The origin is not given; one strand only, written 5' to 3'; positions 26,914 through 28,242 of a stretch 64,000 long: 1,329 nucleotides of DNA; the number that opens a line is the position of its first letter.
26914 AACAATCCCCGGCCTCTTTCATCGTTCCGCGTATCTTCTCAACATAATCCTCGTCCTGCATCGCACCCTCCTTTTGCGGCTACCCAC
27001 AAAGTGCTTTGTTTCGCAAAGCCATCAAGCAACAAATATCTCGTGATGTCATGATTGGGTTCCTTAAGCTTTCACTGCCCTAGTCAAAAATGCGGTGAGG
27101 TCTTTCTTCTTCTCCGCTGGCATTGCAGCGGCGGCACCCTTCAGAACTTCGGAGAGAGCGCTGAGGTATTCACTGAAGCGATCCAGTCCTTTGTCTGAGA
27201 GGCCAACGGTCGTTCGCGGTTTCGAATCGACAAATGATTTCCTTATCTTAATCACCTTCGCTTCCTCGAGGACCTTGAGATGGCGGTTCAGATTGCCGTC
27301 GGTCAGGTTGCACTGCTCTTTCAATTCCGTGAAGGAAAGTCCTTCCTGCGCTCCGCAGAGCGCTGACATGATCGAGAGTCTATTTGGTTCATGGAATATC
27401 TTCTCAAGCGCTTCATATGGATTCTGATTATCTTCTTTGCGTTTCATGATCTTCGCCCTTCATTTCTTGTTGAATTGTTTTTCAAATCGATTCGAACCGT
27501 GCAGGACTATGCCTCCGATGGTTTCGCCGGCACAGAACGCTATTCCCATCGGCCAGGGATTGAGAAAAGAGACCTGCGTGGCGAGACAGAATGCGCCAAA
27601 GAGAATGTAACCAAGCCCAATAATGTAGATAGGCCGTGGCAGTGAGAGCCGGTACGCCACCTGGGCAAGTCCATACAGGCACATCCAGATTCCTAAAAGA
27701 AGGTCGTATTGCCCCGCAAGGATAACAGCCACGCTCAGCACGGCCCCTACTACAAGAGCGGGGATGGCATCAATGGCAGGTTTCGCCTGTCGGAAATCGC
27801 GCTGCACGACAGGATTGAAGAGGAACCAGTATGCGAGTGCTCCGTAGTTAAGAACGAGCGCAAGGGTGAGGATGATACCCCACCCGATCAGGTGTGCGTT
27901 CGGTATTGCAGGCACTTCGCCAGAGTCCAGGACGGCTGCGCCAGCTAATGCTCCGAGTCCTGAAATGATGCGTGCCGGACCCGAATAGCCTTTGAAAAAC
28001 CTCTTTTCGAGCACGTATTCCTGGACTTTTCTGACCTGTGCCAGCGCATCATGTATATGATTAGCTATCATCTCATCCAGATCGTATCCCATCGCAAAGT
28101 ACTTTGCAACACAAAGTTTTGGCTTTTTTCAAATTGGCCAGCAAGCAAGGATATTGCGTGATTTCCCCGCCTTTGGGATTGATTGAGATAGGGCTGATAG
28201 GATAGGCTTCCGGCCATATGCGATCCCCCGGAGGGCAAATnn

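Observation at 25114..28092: Winged-helix regulator heading a run of uncharacterised polytopic membrane proteins directly upstream of the LDI-like operon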

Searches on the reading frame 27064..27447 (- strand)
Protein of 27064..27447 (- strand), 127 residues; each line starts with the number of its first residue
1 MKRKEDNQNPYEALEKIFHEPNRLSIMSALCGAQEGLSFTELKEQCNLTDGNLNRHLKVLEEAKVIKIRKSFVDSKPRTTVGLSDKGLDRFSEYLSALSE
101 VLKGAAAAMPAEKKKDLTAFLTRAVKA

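Call 3: search_protein_families(library=pfam, proteins=[window:27064-27447:-], max_evalue=0.1)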
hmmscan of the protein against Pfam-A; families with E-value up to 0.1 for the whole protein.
window:27064-27447:- (127 aa): 11 families
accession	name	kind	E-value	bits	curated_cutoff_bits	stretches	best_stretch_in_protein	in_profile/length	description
PF13601.12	HTH_34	-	4.3e-21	75.3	27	1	23-101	2-79/80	Winged helix DNA-binding domain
PF12840.13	HTH_20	-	3.8e-10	40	27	1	20-68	3-50/51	Helix-turn-helix domain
PF01022.26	HTH_5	-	2.4e-07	31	22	1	21-64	2-43/47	Bacterial regulatory protein, arsR family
PF13412.12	HTH_24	-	1.3e-05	25.1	21.9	1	22-67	4-48/48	Winged helix-turn-helix DNA-binding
PF24038.1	DUF7347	-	0.00011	22.8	27.6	1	19-67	9-59/77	Domain of unknown function (DUF7347)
PF12802.13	MarR_2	-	0.0004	20.9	27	1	23-70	7-54/61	MarR family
PF05158.18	RNA_pol_Rpc34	-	0.0016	18.4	28.4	1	34-75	98-139/332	RNA polymerase Rpc34 subunit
PF09339.16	HTH_IclR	-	0.0053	16.9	22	1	24-63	6-45/52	IclR helix-turn-helix domain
PF00888.28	Cullin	-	0.015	14.5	33.2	1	34-77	564-610/620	Cullin family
PF01047.28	MarR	-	0.023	15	24.6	1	30-67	11-48/59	MarR family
PF25212.1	HVO_A0114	-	0.041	14.1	27.6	1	11-74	13-74/84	HVO_A0114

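Call 4: search_protein_families(library=ncbifam, proteins=[window:27064-27447:-], max_evalue=0.1)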
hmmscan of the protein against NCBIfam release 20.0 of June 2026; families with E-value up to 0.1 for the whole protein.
window:27064-27447:- (127 aa): 12 families
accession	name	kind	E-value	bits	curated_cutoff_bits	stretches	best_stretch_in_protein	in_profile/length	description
NF033788.1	HTH_metalloreg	subfamily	6.4e-09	35.5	55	1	16-70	6-59/77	metalloregulator ArsR/SmtB family transcription factor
NF040642.1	sulf_sens_BigR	equivalog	7.3e-05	22.8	155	1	14-71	13-68/95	sulfite-sensing transcriptional repressor BigR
NF005061.0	PRK06474.1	equivalog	0.00012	22.1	121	1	16-70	6-61/178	hypothetical protein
NF033789.1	repress_SdpR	subfamily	0.00082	19.2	100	1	16-70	3-55/79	autorepressor SdpR family transcription factor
NF041413.1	ArsR_Rv2640c_fam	equivalog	0.001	19.4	155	1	16-71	37-93/118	Rv2640c family ArsR-like transcriptional regulator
TIGR02337.1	HpaR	equivalog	0.0015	18.4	121.2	1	34-122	40-127/130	homoprotocatechuate degradation operon regulator HpaR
NF045593.1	bilirub_TF_BilQ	equivalog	0.0042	16.8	125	1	33-126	41-133/135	bilirubin utilization transcriptional regulator BilQ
NF053610.1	Sso10a_fam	subfamily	0.008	16.2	60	1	26-73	7-50/64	Sso10a family chromatin protein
NF045707.1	Dbac_1936_reg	equivalog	0.034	14.2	115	1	8-70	4-64/99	ArsR/SmtB-type metalloregulator TsoR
NF052638.1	TransRegOhrRVib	equivalog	0.035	13.8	200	1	33-88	48-102/141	transcriptional regulator OhrR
NF053755.1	MsvR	equivalog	0.047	13.4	220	1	17-76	9-66/236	transcriptional factor MsvR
TIGR02702.1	SufR_cyano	equivalog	0.082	12.6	178.8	1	37-96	16-77/208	iron-sulfur cluster biosynthesis transcriptional regulator SufR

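Call 34: search_solved_structures(query=window:27064-27447:-, max_evalue=0.01, show_alignments=1)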
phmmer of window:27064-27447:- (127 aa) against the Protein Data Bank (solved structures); distinct sequences matched with E-value up to 0.01: 1.
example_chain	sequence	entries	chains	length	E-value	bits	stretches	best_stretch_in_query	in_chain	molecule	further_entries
1ub9_A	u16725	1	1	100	3.4e-10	43.4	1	17-104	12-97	Hypothetical protein PH1061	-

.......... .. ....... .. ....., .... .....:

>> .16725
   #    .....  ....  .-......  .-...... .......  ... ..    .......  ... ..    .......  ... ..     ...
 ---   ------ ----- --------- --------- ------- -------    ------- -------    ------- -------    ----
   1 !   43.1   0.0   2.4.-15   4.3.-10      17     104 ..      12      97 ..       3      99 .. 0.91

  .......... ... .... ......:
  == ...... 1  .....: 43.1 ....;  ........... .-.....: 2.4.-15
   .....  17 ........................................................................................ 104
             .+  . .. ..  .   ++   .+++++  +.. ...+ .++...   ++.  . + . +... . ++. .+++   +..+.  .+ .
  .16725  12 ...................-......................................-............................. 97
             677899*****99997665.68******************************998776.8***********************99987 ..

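Call 81: search_protein_families(library=padloc, proteins=[window:27064-27447:-], max_evalue=0.01)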
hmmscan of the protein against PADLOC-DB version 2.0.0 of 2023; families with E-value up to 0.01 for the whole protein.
window:27064-27447:- (127 aa): 4 families
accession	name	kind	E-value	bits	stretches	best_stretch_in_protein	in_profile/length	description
PDLC01720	Csa3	-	1.2e-09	36.7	1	2-74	6-83/118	Csa3_1_CAS-I-II-III-IV-V-VI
PDLC01438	Csa3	-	1.5e-09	36.4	1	14-102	141-220/305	"CAS-I,CAS-II,CAS-III,CAS-IV,CAS-V,CAS-VI; associated_signaling"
PDLC04984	PDC-S27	-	7.1e-05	19.8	1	17-86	246-317/474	-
PDLC02976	WH_III-A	-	0.0079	14.9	1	33-88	15-69/104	-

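Call 82: search_protein_families(library=phrogs, proteins=[window:27064-27447:-], max_evalue=0.01)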
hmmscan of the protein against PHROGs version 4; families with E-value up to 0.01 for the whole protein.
window:27064-27447:- (127 aa): 2 families
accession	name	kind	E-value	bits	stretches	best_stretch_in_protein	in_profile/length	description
phrog_11195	-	unknown function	0.00095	19.6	1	4-89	7-90/122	-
phrog_1368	-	transcription regulation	0.001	19.8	1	24-67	14-58/101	transcriptional regulator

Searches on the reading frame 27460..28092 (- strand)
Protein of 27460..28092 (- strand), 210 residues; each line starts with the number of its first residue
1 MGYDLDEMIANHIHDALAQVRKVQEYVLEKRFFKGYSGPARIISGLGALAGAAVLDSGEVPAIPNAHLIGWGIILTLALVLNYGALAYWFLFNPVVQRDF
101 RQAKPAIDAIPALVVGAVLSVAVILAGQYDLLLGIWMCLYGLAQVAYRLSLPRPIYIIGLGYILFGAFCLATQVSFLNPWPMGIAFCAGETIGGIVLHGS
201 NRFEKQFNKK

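Call 3: search_protein_families(library=pfam, proteins=[window:27460-28092:-], max_evalue=0.1)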
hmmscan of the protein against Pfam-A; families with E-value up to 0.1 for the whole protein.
window:27460-28092:- (210 aa): 0 families

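Call 4: search_protein_families(library=ncbifam, proteins=[window:27460-28092:-], max_evalue=0.1)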
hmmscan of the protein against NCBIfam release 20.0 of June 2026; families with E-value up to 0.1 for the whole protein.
window:27460-28092:- (210 aa): 0 families

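Call 28: find_homologous_proteins(query=window:27460-28092:-)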
Query window:27460-28092:- (210 aa): 475 proteins with E <= 0.001 among 3622 candidates; the best 120 are listed.
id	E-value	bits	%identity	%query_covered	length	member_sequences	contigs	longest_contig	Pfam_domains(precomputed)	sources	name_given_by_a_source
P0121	5.6e-135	466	100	100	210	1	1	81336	-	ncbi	-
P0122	1.3e-77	278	60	97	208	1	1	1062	-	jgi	-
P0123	9.4e-77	275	65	95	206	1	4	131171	-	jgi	-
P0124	1.5e-76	275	63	95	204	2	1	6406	-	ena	-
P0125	2.7e-76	274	61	97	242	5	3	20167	-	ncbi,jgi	jgi:hypothetical protein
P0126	3.3e-76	274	68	90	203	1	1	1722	-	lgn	-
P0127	7.7e-76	272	64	92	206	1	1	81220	-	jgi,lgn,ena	-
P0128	8.8e-76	272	57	100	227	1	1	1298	-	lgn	-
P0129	1.3e-75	272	63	95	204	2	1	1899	-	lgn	-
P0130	2.0e-75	271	63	95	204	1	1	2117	-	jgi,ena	-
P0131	4.1e-75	270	58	96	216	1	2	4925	-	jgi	jgi:hypothetical protein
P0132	1.1e-74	269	60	97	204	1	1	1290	-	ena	-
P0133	3.0e-74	267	62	96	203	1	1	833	-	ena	-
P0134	3.3e-74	267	60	97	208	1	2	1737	-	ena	-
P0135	3.5e-74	267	65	90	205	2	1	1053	-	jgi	jgi:hypothetical protein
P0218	6.9e-69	250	56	97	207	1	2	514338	-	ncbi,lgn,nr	ncbi:MAG: hypothetical protein PHR77_16280 [Kiritimatiellae bacterium]|nr:hypothetical protein [Kiri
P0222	9.4e-69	249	61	97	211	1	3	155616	-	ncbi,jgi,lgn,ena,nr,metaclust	ncbi:MAG TPA: hypothetical protein DCZ95_12895 [Verrucomicrobia bacterium]|nr:MAG: hypothetical prot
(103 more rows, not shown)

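Call 29: find_encoding_contigs(protein=P0218, flank=10000, max_places=1)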
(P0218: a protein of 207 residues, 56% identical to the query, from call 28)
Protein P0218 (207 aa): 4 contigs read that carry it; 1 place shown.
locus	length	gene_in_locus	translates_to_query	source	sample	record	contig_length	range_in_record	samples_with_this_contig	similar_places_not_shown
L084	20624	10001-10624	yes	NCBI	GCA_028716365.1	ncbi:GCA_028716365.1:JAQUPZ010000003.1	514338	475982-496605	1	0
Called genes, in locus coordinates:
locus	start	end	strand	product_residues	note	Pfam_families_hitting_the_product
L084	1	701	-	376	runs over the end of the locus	PF12679:ABC2_membrane_2, PF12698:ABC2_membrane_3, PF01061:ABC2_membrane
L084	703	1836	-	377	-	PF12679:ABC2_membrane_2, PF12698:ABC2_membrane_3, PF01061:ABC2_membrane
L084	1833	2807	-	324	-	PF00005:ABC_tran, PF13304:AAA_21 (weak), PF13732:DrrA1-3_C (weak)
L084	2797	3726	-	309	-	PF00005:ABC_tran, PF13304:AAA_21 (weak), PF13732:DrrA1-3_C (weak)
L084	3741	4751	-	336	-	PF25917:BSH_RND (weak), PF25973:BSH_CzcB, PF25881:HH_YBHG, PF25954:Beta-barrel_RND_2, PF25990:Beta-barrel_YknX, PF26002:Beta-barrel_AprE (weak)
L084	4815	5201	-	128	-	-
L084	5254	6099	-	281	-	PF00037:Fer4, PF12837:Fer4_6 (weak), PF12838:Fer4_7 (faint), PF13237:Fer4_10, PF14697:Fer4_21, PF25160:LdpA_Fe-S-bd (faint), PF13187:Fer4_9 (weak), PF27217:AF_0155, +1 more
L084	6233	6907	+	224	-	PF00027:cNMP_binding, PF13545:HTH_Crp_2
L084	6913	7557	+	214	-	PF13489:Methyltransf_23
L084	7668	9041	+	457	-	PF00291:PALP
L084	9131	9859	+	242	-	PF04402:SIMPL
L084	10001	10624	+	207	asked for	-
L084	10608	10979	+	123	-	PF12840:HTH_20, PF01022:HTH_5 (weak), PF13412:HTH_24 (weak), PF13601:HTH_34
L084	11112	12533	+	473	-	PF06123:CreD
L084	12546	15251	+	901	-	-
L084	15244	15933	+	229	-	PF02163:Peptidase_M50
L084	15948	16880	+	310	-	PF08443:RimK (faint), PF02655:ATP-grasp_3 (faint), PF02786:CPSase_L_D2 (faint)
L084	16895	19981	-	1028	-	-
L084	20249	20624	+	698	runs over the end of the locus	PF02554:CstA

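Call 30: find_encoding_contigs(protein=P0123, flank=10000, max_places=1)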
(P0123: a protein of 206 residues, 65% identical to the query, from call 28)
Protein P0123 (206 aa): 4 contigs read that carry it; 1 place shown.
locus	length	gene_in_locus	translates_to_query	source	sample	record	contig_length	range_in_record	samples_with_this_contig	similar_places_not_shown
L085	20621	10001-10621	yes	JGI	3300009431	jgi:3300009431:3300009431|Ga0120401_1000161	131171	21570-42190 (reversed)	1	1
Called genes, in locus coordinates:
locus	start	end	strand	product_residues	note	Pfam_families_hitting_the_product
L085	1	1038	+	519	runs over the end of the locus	PF07607:DUF1570 (weak)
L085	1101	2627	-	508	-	PF01553:Acyltransferase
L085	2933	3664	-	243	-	PF00561:Abhydrolase_1, PF12146:Hydrolase_4, PF12697:Abhydrolase_6, PF06821:Ser_hydrolase (faint)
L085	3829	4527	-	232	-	PF01694:Rhomboid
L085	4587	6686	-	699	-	PF08487:VIT, PF13757:VIT_2 (weak), PF00092:VWA, PF13519:VWA_2, PF13768:VWA_3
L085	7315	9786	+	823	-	PF00069:Pkinase, PF07714:PK_Tyr_Ser-Thr, PF03109:ABC1 (weak)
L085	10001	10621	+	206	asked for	-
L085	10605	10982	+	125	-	PF12840:HTH_20, PF01022:HTH_5 (weak), PF12802:MarR_2 (faint), PF13412:HTH_24 (weak), PF13601:HTH_34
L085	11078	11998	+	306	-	PF03372:Exo_endo_phos, PF23226:Exo_endo_phos_PGAP2IP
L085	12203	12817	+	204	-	-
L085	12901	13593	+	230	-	-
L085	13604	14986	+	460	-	PF01145:Band_7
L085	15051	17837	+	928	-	-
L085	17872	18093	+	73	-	PF09720:Unstab_antitox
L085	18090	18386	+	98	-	PF05016:ParE_toxin (weak)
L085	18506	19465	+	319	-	PF04389:Peptidase_M28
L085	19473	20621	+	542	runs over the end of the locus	PF01565:FAD_binding_4, PF02913:FAD-oxidase_C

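Call 31: find_encoding_contigs(protein=P0222, flank=10000, max_places=1)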
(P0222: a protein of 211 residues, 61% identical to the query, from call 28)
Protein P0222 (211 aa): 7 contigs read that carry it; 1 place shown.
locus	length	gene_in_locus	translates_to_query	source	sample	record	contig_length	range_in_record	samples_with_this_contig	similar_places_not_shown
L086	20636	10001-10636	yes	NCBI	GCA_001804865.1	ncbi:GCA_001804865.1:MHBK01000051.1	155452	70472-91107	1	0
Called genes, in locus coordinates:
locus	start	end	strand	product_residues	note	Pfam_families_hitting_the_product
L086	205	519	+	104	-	-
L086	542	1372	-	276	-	PF03446:NAD_binding_2 (weak), PF03807:F420_oxidored, PF14748:P5CR_dimer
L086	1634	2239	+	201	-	PF02674:Colicin_V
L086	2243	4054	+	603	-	PF01807:Zn_ribbon_DnaG, PF08275:DNAG_N, PF01751:Toprim, PF13155:Toprim_2, PF13362:Toprim_3 (weak), PF13662:Toprim_4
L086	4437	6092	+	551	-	PF03979:Sigma70_r1_1, PF00140:Sigma70_r1_2, PF04542:Sigma70_r2, PF04539:Sigma70_r3, PF04545:Sigma70_r4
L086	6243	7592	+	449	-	PF03477:ATP-cone, PF00485:PRK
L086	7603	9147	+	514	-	PF00501:AMP-binding, PF13193:AMP-binding_C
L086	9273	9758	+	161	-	-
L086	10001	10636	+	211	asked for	-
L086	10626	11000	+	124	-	PF12840:HTH_20, PF01022:HTH_5 (weak), PF13412:HTH_24 (weak), PF13601:HTH_34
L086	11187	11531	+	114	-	PF01219:DAGK_prokar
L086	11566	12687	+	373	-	-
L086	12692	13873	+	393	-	-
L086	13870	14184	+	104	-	-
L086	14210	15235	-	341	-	PF03331:LpxC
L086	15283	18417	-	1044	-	-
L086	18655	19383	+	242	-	-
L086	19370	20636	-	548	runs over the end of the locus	PF11412:DsbD_N, PF02683:DsbD_TM, PF03190:Thioredox_DsbH (weak), PF13098:Thioredoxin_2, PF13899:Thioredoxin_7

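Call 39: search_protein_families(library=pfam, alignment_id=A2, max_evalue=0.05)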
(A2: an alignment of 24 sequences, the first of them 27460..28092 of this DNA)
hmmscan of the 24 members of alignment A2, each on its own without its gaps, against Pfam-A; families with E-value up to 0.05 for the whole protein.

A. member 1, window:27460-28092:- (210 aa): 0 families

B. families by the number of members that match (of 24 scanned): 3 families
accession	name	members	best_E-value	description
PF13194.11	DUF4010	7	0.0016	Domain of unknown function (DUF4010)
PF13564.11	DoxX_2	2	0.013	DoxX-like family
PF24378.1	DUF7534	1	0.027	Family of unknown function (DUF7534)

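Call 40: find_related_loci(query=A2, collection=metagenome_contigs, flank=10000)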
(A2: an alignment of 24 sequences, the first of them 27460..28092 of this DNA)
Query A2 (210 aa) in metagenome_contigs; peptide patterns used: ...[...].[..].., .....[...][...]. (x = any residue, [..] = any of these).
338 stretches matched a pattern; 218 encode a relative of the query (tblastn E <= 1e-3); the best 80 are kept; 80 distinct loci.
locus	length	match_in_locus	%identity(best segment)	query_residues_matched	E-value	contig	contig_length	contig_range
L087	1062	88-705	60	2-206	4e-87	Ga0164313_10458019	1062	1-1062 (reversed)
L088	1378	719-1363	61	6-209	8e-83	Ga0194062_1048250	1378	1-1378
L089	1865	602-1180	61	6-197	7e-80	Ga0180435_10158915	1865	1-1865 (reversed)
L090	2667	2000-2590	63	7-202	1e-77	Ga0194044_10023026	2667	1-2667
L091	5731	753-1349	59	7-205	2e-76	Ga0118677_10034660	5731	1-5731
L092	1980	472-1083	62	4-206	4e-79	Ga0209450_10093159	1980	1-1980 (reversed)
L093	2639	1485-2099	57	6-210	9e-77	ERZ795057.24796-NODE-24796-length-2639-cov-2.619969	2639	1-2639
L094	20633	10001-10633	57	7-210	1e-75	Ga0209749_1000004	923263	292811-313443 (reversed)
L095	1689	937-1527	59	6-201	8e-79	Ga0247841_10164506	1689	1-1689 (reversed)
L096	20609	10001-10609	58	8-209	9e-75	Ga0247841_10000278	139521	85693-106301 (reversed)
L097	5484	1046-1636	60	7-202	1e-73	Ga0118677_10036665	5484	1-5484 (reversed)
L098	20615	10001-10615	60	7-210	2e-73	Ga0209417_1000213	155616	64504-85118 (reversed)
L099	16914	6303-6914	56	7-209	5e-72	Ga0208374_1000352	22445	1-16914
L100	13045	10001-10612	56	7-209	5e-72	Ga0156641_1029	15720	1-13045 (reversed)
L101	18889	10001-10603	63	2-201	6e-72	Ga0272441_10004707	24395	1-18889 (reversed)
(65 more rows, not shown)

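Call 46: predict_structure(alignment_id=A2)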
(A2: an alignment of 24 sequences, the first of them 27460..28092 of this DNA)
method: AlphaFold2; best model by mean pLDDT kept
length: 210 residues; sequences in the alignment: 24
mean_pLDDT: 88.5   pTM: 0.76
mean pLDDT of the five models: 88.5, 86.6, 84.7, 83.7, 82.6
residues with pLDDT >= 90: 118; 70-90: 77; 50-70: 15; < 50: 0
segments of 3 or more residues with pLDDT < 50: none
pLDDT, mean of each block of 10 residues (from residue 1): 85 86 63 71 94 97 96 92 87 86 81 89 95 95 88 92 98 96 96 92 78
secondary structure, 60 per line:
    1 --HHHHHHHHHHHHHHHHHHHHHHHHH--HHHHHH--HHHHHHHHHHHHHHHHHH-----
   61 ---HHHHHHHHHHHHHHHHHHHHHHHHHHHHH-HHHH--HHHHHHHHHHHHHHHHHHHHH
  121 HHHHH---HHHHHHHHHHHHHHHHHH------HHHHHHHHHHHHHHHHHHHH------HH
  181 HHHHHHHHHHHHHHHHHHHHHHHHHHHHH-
elements in order: H3-27 H30-35 H38-55 H64-92 H94-97 H100-125 H129-146 H153-172 H179-209

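Call 61: search_solved_structures(query=A2, max_evalue=10)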
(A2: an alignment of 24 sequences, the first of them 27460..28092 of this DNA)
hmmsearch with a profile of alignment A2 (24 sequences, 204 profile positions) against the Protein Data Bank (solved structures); distinct sequences matched with E-value up to 10: 2.
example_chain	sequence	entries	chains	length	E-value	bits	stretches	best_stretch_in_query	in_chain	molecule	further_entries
6rko_B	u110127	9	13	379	0.15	14.7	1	41-93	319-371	Cytochrome bd-I ubiquinol oxidase subunit 2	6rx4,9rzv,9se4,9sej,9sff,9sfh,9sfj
8g0k_B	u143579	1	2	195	0.24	14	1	67-110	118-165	DUF1851 domain-containing protein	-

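Call 62: search_protein_families(library=pfam, proteins=[L085:12901-13593:+], max_evalue=0.1)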
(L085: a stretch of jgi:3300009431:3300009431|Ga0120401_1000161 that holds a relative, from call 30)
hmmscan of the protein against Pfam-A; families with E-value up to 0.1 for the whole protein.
L085:12901-13593:+ (230 aa): 1 family
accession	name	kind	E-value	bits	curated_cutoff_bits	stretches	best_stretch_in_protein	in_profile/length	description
PF14093.11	DUF4271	-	0.0012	19.2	29.7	1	11-119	45-153/206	Domain of unknown function (DUF4271)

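Call 81: search_protein_families(library=padloc, proteins=[window:27460-28071:-], max_evalue=0.01)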
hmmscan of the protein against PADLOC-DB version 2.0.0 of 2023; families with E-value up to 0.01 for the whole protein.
window:27460-28071:- (203 aa): 0 families

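Call 82: search_protein_families(library=phrogs, proteins=[window:27460-28071:-], max_evalue=0.01)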
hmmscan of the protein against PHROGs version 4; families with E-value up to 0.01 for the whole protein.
window:27460-28071:- (203 aa): 0 families
